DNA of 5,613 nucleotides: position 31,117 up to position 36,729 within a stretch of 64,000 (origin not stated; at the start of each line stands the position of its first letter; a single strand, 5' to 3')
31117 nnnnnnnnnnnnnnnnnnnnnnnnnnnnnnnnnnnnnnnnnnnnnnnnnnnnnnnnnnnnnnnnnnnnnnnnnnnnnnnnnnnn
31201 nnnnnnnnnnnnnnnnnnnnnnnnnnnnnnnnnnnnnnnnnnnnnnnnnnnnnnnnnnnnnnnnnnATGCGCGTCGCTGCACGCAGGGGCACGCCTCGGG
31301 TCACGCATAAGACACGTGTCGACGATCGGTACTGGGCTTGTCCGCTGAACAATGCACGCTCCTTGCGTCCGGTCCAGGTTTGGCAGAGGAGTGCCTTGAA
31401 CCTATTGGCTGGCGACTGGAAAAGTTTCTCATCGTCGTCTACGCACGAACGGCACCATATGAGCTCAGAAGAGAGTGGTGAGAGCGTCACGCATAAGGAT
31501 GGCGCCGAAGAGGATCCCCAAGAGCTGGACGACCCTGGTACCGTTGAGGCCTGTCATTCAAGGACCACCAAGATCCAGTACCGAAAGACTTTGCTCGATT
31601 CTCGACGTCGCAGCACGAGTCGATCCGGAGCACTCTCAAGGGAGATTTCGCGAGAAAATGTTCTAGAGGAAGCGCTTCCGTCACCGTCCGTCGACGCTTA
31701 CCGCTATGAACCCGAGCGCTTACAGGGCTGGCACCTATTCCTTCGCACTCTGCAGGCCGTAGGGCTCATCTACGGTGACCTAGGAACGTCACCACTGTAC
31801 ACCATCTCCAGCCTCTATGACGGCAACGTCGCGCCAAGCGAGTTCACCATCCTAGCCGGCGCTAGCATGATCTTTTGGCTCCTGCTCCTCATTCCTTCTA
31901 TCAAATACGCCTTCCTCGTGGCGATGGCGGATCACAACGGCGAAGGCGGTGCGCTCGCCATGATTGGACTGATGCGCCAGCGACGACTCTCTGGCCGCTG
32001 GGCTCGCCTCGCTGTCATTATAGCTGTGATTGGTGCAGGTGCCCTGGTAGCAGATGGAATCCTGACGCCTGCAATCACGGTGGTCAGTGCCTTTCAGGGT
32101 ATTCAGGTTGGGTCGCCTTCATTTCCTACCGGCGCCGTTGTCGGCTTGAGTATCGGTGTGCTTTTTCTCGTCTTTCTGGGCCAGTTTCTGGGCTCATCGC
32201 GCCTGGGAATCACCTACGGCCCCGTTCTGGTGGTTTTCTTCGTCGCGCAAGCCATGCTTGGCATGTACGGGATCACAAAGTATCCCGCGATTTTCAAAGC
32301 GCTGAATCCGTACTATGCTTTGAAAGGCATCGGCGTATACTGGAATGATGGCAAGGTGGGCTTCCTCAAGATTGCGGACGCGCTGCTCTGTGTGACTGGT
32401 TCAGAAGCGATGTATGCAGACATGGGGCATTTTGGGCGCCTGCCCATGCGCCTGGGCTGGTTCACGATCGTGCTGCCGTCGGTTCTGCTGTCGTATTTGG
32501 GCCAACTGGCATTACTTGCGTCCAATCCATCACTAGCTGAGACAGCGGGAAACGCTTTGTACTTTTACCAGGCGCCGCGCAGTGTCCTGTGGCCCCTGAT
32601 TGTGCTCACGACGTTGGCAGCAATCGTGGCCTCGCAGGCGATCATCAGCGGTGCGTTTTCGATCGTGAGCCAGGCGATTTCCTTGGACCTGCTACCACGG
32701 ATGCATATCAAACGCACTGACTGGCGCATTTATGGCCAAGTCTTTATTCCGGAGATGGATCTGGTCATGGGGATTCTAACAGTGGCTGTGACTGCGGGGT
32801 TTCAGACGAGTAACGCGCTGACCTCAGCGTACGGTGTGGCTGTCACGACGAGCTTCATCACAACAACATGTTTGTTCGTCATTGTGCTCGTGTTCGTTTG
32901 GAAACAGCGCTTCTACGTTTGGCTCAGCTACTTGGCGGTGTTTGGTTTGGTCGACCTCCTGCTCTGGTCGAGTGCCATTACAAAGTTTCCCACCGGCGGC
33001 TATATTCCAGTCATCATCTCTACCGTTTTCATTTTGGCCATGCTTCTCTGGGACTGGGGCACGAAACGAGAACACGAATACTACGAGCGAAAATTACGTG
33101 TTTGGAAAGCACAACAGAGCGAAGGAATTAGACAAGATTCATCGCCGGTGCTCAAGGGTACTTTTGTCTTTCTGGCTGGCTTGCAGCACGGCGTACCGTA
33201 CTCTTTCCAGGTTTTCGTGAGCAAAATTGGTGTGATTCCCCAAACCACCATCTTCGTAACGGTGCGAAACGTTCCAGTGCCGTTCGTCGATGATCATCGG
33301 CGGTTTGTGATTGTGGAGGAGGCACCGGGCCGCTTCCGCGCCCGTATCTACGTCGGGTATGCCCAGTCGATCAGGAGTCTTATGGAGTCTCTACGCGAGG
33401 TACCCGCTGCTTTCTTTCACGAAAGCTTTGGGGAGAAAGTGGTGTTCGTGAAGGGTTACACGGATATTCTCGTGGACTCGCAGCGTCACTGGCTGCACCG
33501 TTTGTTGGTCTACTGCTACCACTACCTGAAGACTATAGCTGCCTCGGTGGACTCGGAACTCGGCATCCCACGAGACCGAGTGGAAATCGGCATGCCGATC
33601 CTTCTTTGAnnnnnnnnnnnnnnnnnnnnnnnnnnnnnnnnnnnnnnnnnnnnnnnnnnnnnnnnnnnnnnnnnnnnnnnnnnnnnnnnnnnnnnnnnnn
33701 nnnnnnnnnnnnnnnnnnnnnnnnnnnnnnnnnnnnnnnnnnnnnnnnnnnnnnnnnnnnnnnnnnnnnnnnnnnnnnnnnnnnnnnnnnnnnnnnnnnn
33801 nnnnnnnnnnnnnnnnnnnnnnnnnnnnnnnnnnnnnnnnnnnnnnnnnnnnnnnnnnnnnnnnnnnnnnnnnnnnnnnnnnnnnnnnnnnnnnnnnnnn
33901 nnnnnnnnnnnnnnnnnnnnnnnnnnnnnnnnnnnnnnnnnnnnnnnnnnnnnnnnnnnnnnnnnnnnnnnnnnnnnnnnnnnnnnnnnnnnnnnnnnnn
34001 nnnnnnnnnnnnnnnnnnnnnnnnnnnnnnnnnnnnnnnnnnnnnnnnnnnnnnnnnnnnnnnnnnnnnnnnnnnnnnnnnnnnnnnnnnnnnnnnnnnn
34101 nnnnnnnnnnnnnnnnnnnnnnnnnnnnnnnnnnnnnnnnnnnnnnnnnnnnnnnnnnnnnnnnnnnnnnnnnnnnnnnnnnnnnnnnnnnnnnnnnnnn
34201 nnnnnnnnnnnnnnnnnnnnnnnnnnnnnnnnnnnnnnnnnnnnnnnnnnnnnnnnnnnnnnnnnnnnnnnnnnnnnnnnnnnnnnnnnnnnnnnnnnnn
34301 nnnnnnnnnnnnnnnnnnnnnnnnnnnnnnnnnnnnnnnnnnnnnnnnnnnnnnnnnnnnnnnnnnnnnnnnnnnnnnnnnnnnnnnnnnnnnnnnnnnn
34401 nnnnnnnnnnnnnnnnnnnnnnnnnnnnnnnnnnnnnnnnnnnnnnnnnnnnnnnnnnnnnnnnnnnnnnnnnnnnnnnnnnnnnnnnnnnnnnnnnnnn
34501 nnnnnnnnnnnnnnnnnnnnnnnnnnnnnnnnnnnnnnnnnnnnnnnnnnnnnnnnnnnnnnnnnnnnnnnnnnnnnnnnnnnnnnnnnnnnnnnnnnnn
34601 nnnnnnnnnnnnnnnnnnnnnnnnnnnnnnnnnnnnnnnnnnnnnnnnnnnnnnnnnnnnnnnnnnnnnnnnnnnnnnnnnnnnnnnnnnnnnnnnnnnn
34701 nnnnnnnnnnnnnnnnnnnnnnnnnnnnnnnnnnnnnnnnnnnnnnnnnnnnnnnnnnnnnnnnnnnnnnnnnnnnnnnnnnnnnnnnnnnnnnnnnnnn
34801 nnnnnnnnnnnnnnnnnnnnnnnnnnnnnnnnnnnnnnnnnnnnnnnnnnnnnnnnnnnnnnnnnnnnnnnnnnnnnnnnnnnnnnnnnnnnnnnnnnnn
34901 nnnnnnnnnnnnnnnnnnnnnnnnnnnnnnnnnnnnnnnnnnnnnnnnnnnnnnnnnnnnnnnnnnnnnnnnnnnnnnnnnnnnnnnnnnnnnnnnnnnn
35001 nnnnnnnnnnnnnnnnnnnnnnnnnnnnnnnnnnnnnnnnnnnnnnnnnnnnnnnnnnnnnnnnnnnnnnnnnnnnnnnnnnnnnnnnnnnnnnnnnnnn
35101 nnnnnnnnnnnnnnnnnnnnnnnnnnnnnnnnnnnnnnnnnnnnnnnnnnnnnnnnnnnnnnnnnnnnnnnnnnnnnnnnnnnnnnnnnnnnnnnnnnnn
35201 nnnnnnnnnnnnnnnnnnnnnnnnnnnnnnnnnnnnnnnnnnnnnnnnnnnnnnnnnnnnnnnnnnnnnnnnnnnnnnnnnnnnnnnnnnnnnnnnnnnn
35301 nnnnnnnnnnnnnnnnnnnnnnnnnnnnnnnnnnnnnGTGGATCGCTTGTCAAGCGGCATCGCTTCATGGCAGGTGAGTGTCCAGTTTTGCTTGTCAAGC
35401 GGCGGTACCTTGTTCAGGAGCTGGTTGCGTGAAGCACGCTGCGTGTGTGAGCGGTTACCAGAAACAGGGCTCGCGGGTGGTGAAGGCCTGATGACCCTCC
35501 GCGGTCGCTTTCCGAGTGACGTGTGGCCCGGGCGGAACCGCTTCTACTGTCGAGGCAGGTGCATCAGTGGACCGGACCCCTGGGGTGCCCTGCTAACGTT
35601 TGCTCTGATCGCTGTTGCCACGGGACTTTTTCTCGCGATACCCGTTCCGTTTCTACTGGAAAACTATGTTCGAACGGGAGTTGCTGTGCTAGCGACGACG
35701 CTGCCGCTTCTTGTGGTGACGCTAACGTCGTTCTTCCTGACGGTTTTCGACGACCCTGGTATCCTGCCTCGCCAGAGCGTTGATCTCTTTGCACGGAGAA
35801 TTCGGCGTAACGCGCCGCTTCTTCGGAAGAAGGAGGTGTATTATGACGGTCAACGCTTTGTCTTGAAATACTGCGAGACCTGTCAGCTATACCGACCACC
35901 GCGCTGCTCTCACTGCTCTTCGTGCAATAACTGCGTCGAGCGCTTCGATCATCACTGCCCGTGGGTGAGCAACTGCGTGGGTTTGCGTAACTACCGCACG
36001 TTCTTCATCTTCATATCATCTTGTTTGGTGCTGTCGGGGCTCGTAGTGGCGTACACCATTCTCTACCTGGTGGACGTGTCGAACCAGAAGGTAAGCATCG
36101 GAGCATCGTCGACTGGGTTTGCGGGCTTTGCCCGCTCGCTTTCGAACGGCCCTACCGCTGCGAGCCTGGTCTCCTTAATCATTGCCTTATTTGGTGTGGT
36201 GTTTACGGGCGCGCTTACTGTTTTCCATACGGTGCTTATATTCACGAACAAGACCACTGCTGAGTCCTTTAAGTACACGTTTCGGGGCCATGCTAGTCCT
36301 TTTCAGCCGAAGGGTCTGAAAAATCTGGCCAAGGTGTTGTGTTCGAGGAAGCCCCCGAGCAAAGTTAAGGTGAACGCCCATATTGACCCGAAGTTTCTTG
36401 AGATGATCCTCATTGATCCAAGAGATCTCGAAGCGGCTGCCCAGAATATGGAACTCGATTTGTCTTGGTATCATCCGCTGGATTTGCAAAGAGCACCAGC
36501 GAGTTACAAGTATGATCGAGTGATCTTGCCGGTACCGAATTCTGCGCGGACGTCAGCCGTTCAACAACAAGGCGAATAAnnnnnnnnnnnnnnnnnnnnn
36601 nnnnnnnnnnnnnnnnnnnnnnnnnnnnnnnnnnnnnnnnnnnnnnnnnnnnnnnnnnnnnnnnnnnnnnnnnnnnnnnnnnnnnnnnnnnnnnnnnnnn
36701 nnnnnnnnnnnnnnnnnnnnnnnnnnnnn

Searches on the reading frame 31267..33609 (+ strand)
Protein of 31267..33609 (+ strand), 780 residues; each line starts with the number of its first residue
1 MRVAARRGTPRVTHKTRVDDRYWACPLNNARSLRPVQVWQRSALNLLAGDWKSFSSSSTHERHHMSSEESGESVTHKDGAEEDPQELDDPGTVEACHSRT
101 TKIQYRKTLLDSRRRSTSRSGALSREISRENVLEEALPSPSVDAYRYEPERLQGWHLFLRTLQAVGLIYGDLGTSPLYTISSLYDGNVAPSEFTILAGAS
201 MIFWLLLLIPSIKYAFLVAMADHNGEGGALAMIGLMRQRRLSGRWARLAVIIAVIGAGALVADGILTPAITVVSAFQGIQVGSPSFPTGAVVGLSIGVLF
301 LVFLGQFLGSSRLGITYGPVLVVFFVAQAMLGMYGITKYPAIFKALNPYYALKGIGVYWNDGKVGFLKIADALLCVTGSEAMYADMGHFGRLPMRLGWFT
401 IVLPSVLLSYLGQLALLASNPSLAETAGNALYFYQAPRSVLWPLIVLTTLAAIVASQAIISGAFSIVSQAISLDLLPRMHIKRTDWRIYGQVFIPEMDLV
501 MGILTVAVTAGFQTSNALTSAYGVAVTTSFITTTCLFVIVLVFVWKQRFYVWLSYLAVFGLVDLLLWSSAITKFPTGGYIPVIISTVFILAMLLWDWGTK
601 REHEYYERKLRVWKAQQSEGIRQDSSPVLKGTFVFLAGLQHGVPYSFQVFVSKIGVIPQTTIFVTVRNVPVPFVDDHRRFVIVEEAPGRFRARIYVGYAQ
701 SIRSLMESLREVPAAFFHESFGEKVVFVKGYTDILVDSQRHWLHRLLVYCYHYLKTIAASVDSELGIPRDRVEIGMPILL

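Call 9: search_protein_families(library=pfam, proteins=[window:31267-33609:+], max_evalue=0.001)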
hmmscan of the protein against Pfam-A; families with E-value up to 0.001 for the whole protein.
window:31267-33609:+ (780 aa): 2 families
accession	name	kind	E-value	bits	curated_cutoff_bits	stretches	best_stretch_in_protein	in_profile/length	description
PF02705.21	K_trans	-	1.3e-137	459.4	24.8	1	161-608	2-443/454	K+ potassium transporter integral membrane domain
PF22776.1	K_trans_C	-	6e-21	75.3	24.8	1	630-775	1-146/151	K+ potassium transporter C-terminal domain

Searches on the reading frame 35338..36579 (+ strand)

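Call 9: search_protein_families(library=pfam, proteins=[window:35338-36579:+], max_evalue=0.001)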
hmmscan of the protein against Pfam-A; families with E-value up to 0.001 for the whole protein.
window:35338-36579:+ (413 aa): 1 family
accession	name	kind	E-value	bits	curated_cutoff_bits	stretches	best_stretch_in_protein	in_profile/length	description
PF01529.25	DHHC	-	6.3e-38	130.3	28.7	1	177-312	6-131/133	DHHC palmitoyltransferase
